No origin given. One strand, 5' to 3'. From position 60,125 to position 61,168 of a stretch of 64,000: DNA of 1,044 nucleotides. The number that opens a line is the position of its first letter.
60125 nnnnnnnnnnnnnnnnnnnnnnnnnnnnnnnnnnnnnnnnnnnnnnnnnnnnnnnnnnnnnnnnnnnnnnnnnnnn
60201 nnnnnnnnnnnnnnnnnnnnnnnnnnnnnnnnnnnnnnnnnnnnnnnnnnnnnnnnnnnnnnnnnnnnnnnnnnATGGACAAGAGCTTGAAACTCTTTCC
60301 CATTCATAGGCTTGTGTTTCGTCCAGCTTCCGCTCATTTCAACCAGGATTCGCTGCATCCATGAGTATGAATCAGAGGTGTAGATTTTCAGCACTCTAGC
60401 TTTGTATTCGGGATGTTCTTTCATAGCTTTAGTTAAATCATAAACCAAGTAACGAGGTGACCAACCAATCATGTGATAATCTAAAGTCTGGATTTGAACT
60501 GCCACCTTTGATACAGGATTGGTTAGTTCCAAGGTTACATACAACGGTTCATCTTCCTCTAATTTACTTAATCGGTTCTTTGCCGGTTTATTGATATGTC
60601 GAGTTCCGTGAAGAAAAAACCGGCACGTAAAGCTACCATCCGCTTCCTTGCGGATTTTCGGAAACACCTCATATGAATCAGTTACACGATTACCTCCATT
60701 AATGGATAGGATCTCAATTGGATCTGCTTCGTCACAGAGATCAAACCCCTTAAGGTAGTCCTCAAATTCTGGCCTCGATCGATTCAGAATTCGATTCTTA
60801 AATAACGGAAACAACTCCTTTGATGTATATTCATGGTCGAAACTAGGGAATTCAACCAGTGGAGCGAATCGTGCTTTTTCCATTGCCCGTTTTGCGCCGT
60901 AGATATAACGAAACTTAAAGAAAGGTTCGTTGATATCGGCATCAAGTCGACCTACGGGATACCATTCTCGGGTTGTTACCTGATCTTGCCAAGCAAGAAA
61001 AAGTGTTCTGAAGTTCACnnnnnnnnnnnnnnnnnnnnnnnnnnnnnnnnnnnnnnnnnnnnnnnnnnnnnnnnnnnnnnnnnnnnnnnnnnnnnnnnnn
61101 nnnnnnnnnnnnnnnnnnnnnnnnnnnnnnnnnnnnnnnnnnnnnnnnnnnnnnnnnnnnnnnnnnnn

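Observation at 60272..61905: Candidate novel two-gene module: a short HipA-family kinase translationally coupled to an uncharacterised 248-aa partner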

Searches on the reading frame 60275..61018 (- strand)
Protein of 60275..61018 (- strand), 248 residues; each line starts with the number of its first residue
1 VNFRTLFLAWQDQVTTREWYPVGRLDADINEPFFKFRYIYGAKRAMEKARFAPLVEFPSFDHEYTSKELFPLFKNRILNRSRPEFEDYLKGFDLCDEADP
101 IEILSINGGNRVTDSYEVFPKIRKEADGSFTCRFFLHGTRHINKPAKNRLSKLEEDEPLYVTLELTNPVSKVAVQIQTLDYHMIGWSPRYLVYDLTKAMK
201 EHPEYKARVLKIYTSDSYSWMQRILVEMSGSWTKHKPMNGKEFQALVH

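Call 3: search_protein_families(library=pfam, proteins=[window:60275-61018:-], max_evalue=1)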
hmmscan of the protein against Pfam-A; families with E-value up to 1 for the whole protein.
window:60275-61018:- (248 aa): 1 family
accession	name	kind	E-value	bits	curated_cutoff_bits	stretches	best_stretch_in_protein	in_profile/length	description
PF08797.16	HIRAN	-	8.4e-05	22.8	24.7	1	130-226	2-93/96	HIRAN domain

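Call 4: search_protein_families(library=ncbifam, proteins=[window:60275-61018:-], max_evalue=1)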
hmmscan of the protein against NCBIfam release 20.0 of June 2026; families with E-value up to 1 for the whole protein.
window:60275-61018:- (248 aa): 0 families

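Call 5: search_protein_families(library=padloc, proteins=[window:60275-61018:-], max_evalue=1)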
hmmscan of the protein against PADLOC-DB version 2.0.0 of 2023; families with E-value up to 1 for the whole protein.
window:60275-61018:- (248 aa): 7 families
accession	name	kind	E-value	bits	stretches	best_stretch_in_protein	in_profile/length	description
PDLC04347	PDC-M03B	-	2.7e-72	241.3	1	3-246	4-242/245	-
PDLC04348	PDC-M03B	-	2.1e-57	192.7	1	3-244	4-243/248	-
PDLC04352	PDC-M03B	-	9.8e-39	131.4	1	5-237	7-235/250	-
PDLC04346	PDC-M03B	-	2.8e-36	123.5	1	52-246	2-204/262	-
PDLC04349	PDC-M03B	-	3.1e-36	123.1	1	5-226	9-227/232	-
PDLC04351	PDC-M03B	-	4.9e-16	57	1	6-213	8-213/255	-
PDLC04350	PDC-M03B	-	7.8e-15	52.9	1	19-240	19-235/280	-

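Call 15: find_homologous_proteins(query=window:60275-61018:-, max_evalue=0.001)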
Query window:60275-61018:- (248 aa): 1475 proteins with E <= 0.001 among 1659 candidates; the best 120 are listed.
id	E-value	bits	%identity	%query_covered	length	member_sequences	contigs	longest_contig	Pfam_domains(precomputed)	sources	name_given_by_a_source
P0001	3.1e-161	553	95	100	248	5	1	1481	-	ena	-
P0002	1.5e-100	354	61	100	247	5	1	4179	PF08797.17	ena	-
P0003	1.1e-99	351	61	100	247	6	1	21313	PF08797.17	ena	-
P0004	1.4e-99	351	62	100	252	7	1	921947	PF08797.17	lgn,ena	-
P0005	7.6e-99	348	62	100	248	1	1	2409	PF08797.17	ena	-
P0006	8.3e-99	348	62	100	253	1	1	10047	PF08797.17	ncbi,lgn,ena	-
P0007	1.0e-98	348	62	100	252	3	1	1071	PF08797.17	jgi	jgi:hypothetical protein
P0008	1.0e-98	348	61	100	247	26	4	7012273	PF08797.17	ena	-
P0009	2.0e-98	347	62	100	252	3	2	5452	PF08797.17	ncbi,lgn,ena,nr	ncbi:MAG: DNA-binding protein [Acidobacteria bacterium]|nr:DNA-binding protein [Acidobacteriota bact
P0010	3.8e-98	346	60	100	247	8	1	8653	PF08797.17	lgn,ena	-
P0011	2.4e-97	343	61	100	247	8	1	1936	-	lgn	-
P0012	2.5e-97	343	60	100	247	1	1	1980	PF08797.17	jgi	-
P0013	4.0e-97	343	59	100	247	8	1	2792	PF08797.17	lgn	-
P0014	5.3e-97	342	60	100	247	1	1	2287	-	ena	-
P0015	6.4e-97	342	60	99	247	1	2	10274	PF08797.17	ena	-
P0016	7.6e-97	342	60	99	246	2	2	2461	PF08797.17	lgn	-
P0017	9.3e-97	341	61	100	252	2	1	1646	PF08797.17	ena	-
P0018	1.3e-96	341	60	100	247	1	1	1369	PF08797.17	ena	-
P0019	2.0e-96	340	60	100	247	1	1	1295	PF08797.17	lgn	-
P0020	2.2e-96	340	59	99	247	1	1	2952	PF08797.17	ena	-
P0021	2.5e-96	340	59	100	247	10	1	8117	PF08797.17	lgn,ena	-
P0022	5.2e-96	339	60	100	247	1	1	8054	PF08797.17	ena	-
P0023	6.4e-96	339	59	100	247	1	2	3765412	PF08797.17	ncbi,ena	-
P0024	6.7e-96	339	60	100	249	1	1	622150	PF08797.17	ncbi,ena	-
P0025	7.2e-96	339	60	100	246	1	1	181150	PF08797.17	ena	-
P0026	9.9e-96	338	60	100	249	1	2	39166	PF08797.17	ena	-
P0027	1.0e-95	338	60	100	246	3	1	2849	PF08797.17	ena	-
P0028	1.3e-95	338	60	99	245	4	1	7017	PF08797.17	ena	-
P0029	1.5e-95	338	60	100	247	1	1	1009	PF08797.17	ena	-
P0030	1.8e-95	337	61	98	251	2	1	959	PF08797.17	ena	-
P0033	2.6e-95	337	61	100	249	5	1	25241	PF08797.17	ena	-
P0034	3.1e-95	336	57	100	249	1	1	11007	PF08797.17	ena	-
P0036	4.9e-95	336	57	100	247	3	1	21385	PF08797.17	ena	-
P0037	6.8e-95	335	60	99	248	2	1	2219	PF08797.17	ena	-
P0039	8.0e-95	335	60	100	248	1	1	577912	PF08797.17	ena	-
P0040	8.2e-95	335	59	100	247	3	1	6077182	PF08797.17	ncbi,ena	-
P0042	1.0e-94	335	58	100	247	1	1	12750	PF08797.17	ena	-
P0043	1.1e-94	335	59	100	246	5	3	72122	PF08797.17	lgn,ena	-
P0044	1.4e-94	334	58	100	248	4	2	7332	PF08797.17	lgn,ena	-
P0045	1.4e-94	334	60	100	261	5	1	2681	PF08797.17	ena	-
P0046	1.6e-94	334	60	100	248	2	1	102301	PF08797.17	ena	-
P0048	1.7e-94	334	57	100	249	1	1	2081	PF08797.17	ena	-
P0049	1.7e-94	334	59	100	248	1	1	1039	PF08797.17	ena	-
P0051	2.0e-94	334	59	100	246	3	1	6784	PF08797.17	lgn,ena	-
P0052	2.8e-94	333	59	100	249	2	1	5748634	PF08797.17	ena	-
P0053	3.1e-94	333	59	100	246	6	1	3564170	PF08797.17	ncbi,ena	-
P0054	3.8e-94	333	58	100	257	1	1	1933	PF08797.17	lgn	-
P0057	7.3e-94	332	58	100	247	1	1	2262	PF08797.17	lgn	-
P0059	9.2e-94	332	58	100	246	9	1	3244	PF08797.17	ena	-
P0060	1.0e-93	332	58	99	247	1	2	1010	PF08797.17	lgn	-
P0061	1.0e-93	331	59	100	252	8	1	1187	PF08797.17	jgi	jgi:hypothetical protein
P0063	1.1e-93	331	58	100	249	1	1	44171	PF08797.17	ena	-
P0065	1.2e-93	331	58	100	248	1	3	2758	PF08797.17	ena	-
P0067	1.9e-93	331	58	100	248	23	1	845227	PF08797.17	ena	-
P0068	2.0e-93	331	59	100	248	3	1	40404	PF08797.17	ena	-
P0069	2.1e-93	330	59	100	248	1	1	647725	PF08797.17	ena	-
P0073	2.9e-93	330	59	100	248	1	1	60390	PF08797.17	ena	-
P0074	3.1e-93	330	60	100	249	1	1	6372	PF08797.17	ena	-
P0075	3.3e-93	330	58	100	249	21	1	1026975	PF08797.17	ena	-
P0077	3.5e-93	330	58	100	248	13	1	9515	PF08797.17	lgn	-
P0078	4.4e-93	329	57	100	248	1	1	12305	PF08797.17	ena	-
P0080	4.6e-93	329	59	100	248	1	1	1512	PF08797.17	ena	-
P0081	4.8e-93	329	58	100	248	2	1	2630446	PF08797.17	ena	-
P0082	6.0e-93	329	58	100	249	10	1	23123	PF08797.17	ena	-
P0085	8.3e-93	329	58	100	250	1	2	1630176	PF08797.17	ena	-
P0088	9.6e-93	328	58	100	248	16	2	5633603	PF08797.17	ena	-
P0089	9.8e-93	328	57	100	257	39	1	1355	PF08797.17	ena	-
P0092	1.2e-92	328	57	100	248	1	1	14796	PF08797.17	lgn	-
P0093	1.2e-92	328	58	100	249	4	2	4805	PF08797.17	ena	-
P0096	1.4e-92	328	60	100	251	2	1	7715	PF08797.17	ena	-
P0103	2.3e-92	327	57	100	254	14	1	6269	PF08797.17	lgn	-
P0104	3.0e-92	327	59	100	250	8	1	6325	PF08797.17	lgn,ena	-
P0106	3.3e-92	327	60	100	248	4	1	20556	PF08797.17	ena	-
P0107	3.6e-92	326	57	100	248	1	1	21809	PF08797.17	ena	-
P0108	3.7e-92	326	58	100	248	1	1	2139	PF08797.17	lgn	-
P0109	3.8e-92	326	59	100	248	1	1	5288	PF08797.17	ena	-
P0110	4.0e-92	326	58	99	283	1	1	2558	PF08797.17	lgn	-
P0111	4.3e-92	326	58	99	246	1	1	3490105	PF08797.17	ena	-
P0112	4.3e-92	326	57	100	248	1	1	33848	PF08797.17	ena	-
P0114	5.2e-92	326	58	100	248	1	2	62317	PF08797.17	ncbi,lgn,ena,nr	ncbi:MAG: DNA-binding protein [Gemmatimonadetes bacterium]|nr:DNA-binding protein [Gemmatimonadota b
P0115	5.5e-92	326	58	100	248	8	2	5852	PF08797.17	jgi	jgi:hypothetical protein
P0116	6.7e-92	326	58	100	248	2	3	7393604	PF08797.17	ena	-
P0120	7.5e-92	325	58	100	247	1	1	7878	PF08797.17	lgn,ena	-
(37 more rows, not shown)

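Call 19: search_solved_structures(query=window:60275-61018:-, max_evalue=10, show_alignments=2)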
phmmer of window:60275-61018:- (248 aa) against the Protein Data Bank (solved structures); distinct sequences matched with E-value up to 10: 2.
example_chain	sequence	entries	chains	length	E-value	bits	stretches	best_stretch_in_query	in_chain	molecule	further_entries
3snk_A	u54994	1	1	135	0.57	12.9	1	212-243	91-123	Response regulator CheY-like protein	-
9f1t_B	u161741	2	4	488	1.1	12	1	83-131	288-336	Multicopper oxidase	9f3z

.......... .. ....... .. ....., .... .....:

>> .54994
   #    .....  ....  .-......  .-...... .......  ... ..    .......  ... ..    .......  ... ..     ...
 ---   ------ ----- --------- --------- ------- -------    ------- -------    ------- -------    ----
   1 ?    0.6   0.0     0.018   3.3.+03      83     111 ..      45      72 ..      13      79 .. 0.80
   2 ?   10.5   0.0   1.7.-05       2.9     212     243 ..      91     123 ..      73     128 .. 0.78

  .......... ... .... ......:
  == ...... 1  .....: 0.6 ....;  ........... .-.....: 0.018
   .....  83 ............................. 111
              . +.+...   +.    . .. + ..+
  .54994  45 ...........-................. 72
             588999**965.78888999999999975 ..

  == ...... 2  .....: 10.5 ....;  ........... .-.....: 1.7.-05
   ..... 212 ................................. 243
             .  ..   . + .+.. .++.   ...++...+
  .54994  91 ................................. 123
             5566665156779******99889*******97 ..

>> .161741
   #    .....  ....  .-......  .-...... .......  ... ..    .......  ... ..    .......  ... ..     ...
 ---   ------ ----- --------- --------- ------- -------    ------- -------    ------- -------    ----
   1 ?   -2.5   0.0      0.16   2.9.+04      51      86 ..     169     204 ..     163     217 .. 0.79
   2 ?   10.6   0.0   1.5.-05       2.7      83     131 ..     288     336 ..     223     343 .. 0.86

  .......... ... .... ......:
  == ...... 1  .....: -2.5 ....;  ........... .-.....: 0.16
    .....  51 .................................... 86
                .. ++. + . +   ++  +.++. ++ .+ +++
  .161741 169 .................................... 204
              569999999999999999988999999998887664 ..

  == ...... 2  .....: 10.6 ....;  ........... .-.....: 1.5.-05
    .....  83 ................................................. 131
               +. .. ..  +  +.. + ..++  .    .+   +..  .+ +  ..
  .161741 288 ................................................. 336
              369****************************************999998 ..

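Call 20: find_related_loci(query=window:60275-61018:-, collection=genome_contigs, flank=6000)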
Query window:60275-61018:- (248 aa) in genome_contigs; peptide patterns used: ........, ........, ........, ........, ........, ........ (x = any residue, [..] = any of these).
93 stretches matched a pattern, but none encodes a relative of the query by tblastn (E <= 1e-3).

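Call 23: find_related_loci(query=A1, collection=genome_contigs, flank=5000)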
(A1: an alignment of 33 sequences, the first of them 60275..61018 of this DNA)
Query A1 (248 aa) in genome_contigs; peptide patterns used: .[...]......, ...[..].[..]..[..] (x = any residue, [..] = any of these).
473 stretches matched a pattern; 452 encode a relative of the query (tblastn E <= 1e-3); the best 80 are kept; 80 distinct loci.
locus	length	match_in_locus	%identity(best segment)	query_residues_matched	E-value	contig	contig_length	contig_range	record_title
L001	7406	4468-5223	62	1-248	9e-105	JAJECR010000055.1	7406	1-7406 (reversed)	MAG: Candidatus Latescibacterota bacterium isolate jk18xAbins.29 k141_1477064, whole genome shotgun sequence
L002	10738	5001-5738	60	1-247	4e-104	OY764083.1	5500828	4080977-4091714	MAG: Acidobacteriota bacterium isolate 715e7d27-e149-44c2-9d7f-aa5f8d263fc4 genome assembly, chromosome: 1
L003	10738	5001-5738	60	1-247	4e-104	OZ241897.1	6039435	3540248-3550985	MAG: Acidobacteriota bacterium isolate 7b4b86e9-9a4d-44db-aaa0-056d26db6e00 genome assembly, chromosome: 1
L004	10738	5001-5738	60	1-247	6e-104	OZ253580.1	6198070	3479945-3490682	MAG: Acidobacteriota bacterium isolate 47452053-f15d-47d9-810f-b45a5afbde1b genome assembly, chromosome: 1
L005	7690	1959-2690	61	1-248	8e-104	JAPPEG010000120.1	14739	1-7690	MAG: Gemmatimonadota bacterium isolate IRC4_bin_45 NODE_2337_length_14739_cov_18.6728, whole genome shotgun sequence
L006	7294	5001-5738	59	1-247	1e-101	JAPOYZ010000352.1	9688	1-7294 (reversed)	MAG: Candidatus Aminicenantes bacterium isolate COS4_bin_49 NODE_5153_length_9688_cov_7.32441, whole genome shotgun sequ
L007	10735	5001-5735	59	2-247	4e-101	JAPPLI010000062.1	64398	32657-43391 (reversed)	MAG: Gammaproteobacteria bacterium isolate RHO3_bin_19 NODE_1040_length_64398_cov_58.313165, whole genome shotgun sequen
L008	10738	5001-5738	59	1-247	3e-101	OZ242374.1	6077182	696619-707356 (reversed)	MAG: Acidobacteriota bacterium isolate c92be0c8-fdd0-4eb5-bb74-4645c7abf429 genome assembly, chromosome: 1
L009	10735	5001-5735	60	1-247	9e-101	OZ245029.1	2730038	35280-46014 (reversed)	MAG: Nitrospirales bacterium isolate 388c807a-7da8-408b-ad08-f544d289470f genome assembly, chromosome: 1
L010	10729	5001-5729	59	1-244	2e-100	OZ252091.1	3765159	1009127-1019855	MAG: Gammaproteobacteria bacterium isolate f7934692-cb9f-4e17-b797-9e641a068a6d genome assembly, chromosome: 1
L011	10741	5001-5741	59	1-247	3e-100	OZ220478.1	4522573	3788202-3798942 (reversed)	MAG: Candidatus Latescibacterota bacterium isolate 1cf545fa-d59a-4aa3-98d5-019dd537838a genome assembly, chromosome: 1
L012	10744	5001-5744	59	1-248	4e-100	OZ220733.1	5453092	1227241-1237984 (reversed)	MAG: Candidatus Latescibacterota bacterium isolate cc6a1995-d657-4e87-88a0-a2308bb9e8e7 genome assembly, chromosome: 1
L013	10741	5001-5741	60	1-247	3e-100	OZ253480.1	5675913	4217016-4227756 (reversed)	MAG: uncultured Candidatus Binatia bacterium isolate 01c1d691-c9b9-4499-9944-1e5a173e9d55 genome assembly, chromosome: 1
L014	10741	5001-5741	60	1-247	2e-99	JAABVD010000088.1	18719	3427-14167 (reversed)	MAG: Opitutia bacterium isolate 287ce scaffold_10279, whole genome shotgun sequence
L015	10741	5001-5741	60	1-247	2e-99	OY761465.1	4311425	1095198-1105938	MAG: Candidatus Binatia bacterium isolate d3e24e22-6b5b-4867-8422-75782eed2520 genome assembly, chromosome: 1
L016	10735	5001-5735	59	1-247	4e-99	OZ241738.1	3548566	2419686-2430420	MAG: Alphaproteobacteria bacterium isolate d8927372-aabd-44cb-9c9e-7bd42c52962c genome assembly, chromosome: 1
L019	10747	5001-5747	58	1-248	2e-98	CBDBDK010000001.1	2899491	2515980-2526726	MAG: uncultured Candidatus Binatia bacterium isolate 2c216906-a703-41c5-82d5-ef5894461506 genome assembly, contig: conti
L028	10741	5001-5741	58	1-247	5e-98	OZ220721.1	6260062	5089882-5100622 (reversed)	MAG: Candidatus Latescibacterota bacterium isolate 1fb1e748-2903-4aab-acc2-5860c344c101 genome assembly, chromosome: 1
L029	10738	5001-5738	57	1-247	8e-98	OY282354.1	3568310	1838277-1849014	MAG: uncultured Gammaproteobacteria bacterium isolate b1fdf0bb-5270-493a-8425-87954a876b58 genome assembly, chromosome:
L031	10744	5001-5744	59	1-247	2e-97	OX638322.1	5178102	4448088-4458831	MAG: Candidatus Binatia bacterium isolate fc306077-a6e0-4751-8727-9b45b52cfb09 genome assembly, chromosome: 1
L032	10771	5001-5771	57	1-247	2e-97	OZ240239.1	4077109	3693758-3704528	MAG: Candidatus Latescibacterota bacterium isolate 9476a452-a56b-4094-aa10-7e41c1f40ab4 genome assembly, chromosome: 1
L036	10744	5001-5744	57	1-248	3e-97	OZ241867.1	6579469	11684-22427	MAG: Candidatus Latescibacterota bacterium isolate 402c3f40-99c9-4ff8-b352-fabea084b2f7 genome assembly, chromosome: 1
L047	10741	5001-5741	57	1-247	4e-96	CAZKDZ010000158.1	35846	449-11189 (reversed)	MAG TPA_asm: uncultured bacterium isolate SRP338948_co1_137 genome assembly, contig: k141_212108, whole genome shotgun s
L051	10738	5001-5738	56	1-247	5e-96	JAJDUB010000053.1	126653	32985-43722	MAG: Gammaproteobacteria bacterium isolate jk18x1bzbins.61 k141_661149, whole genome shotgun sequence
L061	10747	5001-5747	58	1-247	1e-94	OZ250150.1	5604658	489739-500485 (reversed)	MAG: Candidatus Latescibacterota bacterium isolate 5c13c588-1760-4ea4-89ab-5ccd14670b69 genome assembly, chromosome: 1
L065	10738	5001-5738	57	1-247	4e-94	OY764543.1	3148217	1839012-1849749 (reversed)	MAG: Trueperaceae bacterium isolate 617606ba-ac04-44ed-b980-3de5d93b502e genome assembly, chromosome: 1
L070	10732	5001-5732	59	1-248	6e-100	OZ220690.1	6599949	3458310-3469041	MAG: Candidatus Latescibacterota bacterium isolate 4544edd8-ea3d-4877-aa30-594cc490bc13 genome assembly, chromosome: 1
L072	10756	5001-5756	57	1-246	8e-94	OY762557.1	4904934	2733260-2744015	MAG: Longimicrobiales bacterium isolate c10e2151-7d97-4465-9cf7-a78a4796a63d genome assembly, chromosome: 1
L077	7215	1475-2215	56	1-247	2e-93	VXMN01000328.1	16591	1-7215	MAG: Acidobacteria bacterium isolate SB0661_bin_38 NODE_2666_length_16591_cov_17.193215, whole genome shotgun sequence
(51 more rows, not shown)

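Call 25: predict_structure(alignment_id=A1)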
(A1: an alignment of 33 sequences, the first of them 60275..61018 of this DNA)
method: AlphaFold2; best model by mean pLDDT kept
length: 248 residues; sequences in the alignment: 33
mean_pLDDT: 61.7   pTM: 0.62
mean pLDDT of the five models: 61.7, 58.3, 55.2, 52.7, 52.4
residues with pLDDT >= 90: 0; 70-90: 75; 50-70: 125; < 50: 48
segments of 3 or more residues with pLDDT < 50: 77-83, 109-116, 165-172, 216-220, 235-248
pLDDT, mean of each block of 10 residues (from residue 1): 62 64 68 75 79 79 80 52 49 54 52 43 66 65 69 82 48 60 57 52 71 56 72 47 34
secondary structure, 60 per line:
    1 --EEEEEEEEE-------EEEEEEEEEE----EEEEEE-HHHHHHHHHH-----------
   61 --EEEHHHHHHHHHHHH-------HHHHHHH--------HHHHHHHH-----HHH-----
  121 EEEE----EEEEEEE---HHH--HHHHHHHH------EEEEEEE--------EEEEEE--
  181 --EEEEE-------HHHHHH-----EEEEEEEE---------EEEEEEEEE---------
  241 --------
elements in order: E3-11 E19-28 E33-38 H40-49 E63-65 H66-77 H85-91 H100-107 E121-124 E129-135 H144-151 E158-164 E173-178 E183-187 H195-200 E206-213 E223-231
